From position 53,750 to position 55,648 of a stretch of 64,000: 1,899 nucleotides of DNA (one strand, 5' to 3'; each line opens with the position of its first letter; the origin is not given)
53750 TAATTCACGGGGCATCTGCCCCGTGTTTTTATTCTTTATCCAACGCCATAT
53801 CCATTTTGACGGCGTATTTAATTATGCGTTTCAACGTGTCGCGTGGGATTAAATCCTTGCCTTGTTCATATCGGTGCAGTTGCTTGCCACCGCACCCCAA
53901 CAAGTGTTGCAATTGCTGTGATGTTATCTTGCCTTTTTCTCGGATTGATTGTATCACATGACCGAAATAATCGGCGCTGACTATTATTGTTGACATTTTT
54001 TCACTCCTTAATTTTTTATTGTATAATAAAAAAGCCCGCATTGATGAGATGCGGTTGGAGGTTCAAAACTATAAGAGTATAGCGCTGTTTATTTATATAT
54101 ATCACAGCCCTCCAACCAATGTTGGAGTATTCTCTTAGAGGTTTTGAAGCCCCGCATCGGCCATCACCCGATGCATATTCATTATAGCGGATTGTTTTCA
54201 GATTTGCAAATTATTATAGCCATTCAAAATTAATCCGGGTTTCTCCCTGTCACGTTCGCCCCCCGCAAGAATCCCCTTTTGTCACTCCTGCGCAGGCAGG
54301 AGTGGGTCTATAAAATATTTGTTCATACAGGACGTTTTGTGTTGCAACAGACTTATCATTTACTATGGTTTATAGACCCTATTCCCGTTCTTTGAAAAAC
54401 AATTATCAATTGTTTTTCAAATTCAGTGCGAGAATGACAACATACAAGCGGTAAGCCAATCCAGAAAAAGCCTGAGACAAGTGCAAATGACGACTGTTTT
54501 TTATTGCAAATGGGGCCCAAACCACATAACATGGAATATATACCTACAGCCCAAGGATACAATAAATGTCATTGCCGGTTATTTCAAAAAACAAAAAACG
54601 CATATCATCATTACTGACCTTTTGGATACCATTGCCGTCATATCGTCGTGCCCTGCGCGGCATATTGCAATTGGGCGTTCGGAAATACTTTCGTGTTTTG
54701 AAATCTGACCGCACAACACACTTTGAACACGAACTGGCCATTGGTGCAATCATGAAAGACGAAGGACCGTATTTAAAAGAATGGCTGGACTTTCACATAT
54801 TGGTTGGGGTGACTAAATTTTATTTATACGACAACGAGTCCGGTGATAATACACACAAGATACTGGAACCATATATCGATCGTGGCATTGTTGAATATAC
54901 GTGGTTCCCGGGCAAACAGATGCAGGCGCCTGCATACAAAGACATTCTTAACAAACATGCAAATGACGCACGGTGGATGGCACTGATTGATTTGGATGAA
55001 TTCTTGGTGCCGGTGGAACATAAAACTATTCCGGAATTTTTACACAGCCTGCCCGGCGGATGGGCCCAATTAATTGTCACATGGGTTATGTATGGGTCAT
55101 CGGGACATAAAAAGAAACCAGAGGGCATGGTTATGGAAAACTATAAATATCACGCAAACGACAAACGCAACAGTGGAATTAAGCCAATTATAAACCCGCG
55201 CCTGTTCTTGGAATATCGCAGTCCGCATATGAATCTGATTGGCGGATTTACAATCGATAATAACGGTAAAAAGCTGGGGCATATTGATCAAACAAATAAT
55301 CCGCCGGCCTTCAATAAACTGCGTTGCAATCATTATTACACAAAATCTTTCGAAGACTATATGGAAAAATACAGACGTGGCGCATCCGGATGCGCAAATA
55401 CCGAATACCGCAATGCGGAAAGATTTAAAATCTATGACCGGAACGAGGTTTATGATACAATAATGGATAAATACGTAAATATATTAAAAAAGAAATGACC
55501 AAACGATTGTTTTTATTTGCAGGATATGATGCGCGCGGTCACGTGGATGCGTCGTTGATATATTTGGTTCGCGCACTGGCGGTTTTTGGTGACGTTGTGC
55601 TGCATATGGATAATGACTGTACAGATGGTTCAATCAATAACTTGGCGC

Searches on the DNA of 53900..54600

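Call 14: search_rna_families(source=window, start=53900, end=54600, threshold=evalue, max_evalue=10, show_alignments=2)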
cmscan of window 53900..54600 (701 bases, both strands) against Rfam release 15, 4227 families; matches with E-value up to 10: 8.
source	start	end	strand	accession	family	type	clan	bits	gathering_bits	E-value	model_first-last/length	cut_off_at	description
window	54054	54116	-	RF01287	snoR27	Gene; snRNA; snoRNA; CD-box;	CL00079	20.3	41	2.9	1-94/94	no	Small nucleolar RNA snoR27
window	54190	54257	-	RF00179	GAIT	Cis-reg;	-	17.5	37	3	1-71/71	no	GAIT element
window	53943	53992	+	RF02054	STnc420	Gene; sRNA;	-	17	70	2.4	1-58/58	no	Salmonella enterica sRNA STnc420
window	54284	54307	-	RF01356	CRISPR-DR28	Gene; CRISPR;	-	16.2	35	6.4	1-24/24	no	CRISPR RNA direct repeat element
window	54267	54320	+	RF02748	FtrB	Gene; sRNA;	-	16.2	66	8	1-115/115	no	Francisella sRNA B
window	54201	54228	+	RF01335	CRISPR-DR22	Gene; CRISPR;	-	13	50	9.5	1-36/36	no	CRISPR RNA direct repeat element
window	54130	54221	+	RF00294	snoTBR17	Gene; snRNA; snoRNA; CD-box;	-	12.3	40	3.7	1-119/119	no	Small nucleolar RNA TBR17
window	54028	54187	+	RF02422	Bp1_738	Gene; sRNA;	-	11.9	45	7.8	1-208/208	no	Burkholderia sRNA Bp1_Cand738_SIPHT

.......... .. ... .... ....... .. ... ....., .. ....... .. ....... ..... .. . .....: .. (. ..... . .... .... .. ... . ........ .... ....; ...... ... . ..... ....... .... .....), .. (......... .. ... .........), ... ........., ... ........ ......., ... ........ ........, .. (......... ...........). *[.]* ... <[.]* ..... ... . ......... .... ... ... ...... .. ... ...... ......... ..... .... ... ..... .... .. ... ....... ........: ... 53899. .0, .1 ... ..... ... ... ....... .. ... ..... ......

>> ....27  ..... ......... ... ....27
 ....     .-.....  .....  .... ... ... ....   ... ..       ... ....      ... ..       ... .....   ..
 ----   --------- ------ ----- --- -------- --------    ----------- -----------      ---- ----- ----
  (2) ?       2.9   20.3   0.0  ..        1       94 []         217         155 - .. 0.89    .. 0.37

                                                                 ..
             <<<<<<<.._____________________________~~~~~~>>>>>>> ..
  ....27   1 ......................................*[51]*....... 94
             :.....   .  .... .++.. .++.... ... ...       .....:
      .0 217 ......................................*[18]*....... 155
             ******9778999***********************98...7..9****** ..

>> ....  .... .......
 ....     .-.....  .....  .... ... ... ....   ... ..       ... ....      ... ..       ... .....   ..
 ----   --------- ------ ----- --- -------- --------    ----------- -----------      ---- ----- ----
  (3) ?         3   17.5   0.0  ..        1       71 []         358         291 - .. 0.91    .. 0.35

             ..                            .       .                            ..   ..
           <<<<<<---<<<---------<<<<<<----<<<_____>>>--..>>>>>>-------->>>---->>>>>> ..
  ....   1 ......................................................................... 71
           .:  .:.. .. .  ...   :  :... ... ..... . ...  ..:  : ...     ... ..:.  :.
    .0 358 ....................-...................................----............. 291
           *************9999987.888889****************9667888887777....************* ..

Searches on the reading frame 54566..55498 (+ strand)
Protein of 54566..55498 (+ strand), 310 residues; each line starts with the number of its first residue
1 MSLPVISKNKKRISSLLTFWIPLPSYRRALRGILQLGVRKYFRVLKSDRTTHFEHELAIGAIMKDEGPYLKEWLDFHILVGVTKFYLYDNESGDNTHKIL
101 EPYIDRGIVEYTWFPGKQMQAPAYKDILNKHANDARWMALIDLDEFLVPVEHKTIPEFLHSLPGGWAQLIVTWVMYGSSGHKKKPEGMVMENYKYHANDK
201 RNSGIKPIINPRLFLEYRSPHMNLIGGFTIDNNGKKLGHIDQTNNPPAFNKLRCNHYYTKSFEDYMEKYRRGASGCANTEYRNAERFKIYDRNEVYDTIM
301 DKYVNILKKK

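Call 15: find_encoding_contigs(protein=window:54566-55498:+, flank=10000, max_places=6)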
Protein window:54566-55498:+ (310 aa): 2 contigs read that carry it; 1 place shown.
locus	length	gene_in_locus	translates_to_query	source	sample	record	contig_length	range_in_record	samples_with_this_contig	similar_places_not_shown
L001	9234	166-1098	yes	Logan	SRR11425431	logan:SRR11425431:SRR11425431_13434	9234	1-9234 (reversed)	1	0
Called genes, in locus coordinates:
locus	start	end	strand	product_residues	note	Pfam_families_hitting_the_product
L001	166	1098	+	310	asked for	PF01697:Glyco_transf_92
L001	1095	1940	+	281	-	PF05045:RgpF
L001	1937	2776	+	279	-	-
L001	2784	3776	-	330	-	PF00535:Glycos_transf_2, PF10111:Glyco_tranf_2_2, PF13641:Glyco_tranf_2_3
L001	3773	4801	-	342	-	PF00535:Glycos_transf_2, PF10111:Glyco_tranf_2_2, PF13641:Glyco_tranf_2_3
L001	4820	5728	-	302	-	PF05704:Caps_synth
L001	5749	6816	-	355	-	PF00154:RecA_N, PF08423:Rad51 (weak), PF06745:ATPase (weak), PF27531:MT3502_N (weak), PF01637:ATPase_2 (weak), PF21096:RecA_C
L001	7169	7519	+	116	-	PF13560:HTH_31 (weak), PF01381:HTH_3, PF12844:HTH_19 (weak), PF13443:HTH_26 (weak)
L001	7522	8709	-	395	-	PF00083:Sugar_tr (weak), PF07690:MFS_1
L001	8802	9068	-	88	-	-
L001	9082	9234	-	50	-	?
